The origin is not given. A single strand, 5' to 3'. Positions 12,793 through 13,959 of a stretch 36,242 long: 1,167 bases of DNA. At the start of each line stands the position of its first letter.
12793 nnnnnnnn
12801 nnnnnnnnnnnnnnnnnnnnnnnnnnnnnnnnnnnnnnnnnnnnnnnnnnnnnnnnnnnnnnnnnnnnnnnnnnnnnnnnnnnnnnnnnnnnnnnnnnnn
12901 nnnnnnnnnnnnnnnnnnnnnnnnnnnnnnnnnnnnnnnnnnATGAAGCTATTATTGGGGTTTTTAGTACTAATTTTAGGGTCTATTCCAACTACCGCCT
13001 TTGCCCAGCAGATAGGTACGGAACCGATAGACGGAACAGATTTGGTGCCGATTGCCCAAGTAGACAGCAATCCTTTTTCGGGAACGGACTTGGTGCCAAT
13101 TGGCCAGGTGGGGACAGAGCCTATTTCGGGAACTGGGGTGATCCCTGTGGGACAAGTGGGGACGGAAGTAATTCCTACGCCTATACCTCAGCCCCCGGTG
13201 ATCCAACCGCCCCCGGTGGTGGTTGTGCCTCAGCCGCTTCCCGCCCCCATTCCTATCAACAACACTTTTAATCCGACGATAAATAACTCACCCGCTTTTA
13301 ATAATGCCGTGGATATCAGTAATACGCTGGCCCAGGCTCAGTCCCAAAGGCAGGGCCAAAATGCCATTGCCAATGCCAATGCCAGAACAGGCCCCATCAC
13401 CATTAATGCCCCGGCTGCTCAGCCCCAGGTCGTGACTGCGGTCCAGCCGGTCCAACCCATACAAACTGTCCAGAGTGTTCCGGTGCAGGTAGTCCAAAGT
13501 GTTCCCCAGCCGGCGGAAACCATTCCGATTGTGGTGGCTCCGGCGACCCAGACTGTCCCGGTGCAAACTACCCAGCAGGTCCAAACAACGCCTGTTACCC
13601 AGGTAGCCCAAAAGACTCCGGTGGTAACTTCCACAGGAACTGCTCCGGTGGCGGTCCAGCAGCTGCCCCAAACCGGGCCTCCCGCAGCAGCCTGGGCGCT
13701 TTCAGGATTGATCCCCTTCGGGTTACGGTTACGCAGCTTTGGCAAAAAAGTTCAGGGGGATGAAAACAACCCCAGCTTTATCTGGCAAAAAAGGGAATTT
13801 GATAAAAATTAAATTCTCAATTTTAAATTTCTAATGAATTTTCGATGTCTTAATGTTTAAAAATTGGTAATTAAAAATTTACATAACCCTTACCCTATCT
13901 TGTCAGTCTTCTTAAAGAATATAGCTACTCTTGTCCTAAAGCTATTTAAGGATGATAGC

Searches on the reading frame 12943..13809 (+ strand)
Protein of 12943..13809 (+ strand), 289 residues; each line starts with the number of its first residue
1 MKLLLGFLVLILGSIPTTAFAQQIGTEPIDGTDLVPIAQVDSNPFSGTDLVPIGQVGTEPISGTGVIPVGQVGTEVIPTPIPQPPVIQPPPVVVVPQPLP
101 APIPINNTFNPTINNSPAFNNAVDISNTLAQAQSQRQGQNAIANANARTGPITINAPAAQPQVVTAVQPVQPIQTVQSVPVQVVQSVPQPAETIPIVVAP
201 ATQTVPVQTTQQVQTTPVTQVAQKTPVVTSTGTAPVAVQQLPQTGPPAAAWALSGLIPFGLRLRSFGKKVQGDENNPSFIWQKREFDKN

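Call 9: search_protein_families(library=ncbifam, max_evalue=10, proteins=[window:12943-13809:+])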
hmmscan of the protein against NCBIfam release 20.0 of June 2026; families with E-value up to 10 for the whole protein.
window:12943-13809:+ (289 aa): 0 families

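Call 10: search_protein_families(library=pfam, max_evalue=10, proteins=[window:12943-13809:+])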
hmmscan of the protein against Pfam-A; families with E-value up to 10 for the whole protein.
window:12943-13809:+ (289 aa): 0 families

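Call 18: find_encoding_contigs(protein=window:12943-13809:+, flank=10000, max_places=6)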
Protein window:12943-13809:+ (289 aa): 4 contigs read that carry it; 3 places shown.
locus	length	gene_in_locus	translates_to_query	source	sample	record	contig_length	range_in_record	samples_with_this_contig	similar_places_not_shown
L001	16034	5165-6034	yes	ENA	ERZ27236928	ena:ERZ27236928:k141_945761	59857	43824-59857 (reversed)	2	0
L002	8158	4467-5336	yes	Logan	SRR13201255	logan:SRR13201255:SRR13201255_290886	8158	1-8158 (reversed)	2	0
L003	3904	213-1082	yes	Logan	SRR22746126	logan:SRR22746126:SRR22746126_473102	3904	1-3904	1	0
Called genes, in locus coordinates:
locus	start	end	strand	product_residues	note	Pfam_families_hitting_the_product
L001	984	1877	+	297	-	-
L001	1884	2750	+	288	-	-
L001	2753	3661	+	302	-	-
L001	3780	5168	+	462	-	-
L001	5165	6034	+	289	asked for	-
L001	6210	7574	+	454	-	-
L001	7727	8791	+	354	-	-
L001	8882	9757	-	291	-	PF14378:PAP2_3, PF01569:PAP2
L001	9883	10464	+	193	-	-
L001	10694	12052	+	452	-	PF07497:Rho_RNA_bind, PF00006:ATP-synt_ab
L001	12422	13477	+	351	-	PF01476:LysM, PF23473:LysM3_LYK4_5 (faint), PF01476:LysM, PF01551:Peptidase_M23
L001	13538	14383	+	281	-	PF00144:Beta-lactamase (faint), PF13354:Beta-lactamase2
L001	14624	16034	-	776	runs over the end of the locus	PF04932:Wzy_C, PF00515:TPR_1 (faint), PF07719:TPR_2 (faint), PF13431:TPR_17 (faint), PF13414:TPR_11 (weak)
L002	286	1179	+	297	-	-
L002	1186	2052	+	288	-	-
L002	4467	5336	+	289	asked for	-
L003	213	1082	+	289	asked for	-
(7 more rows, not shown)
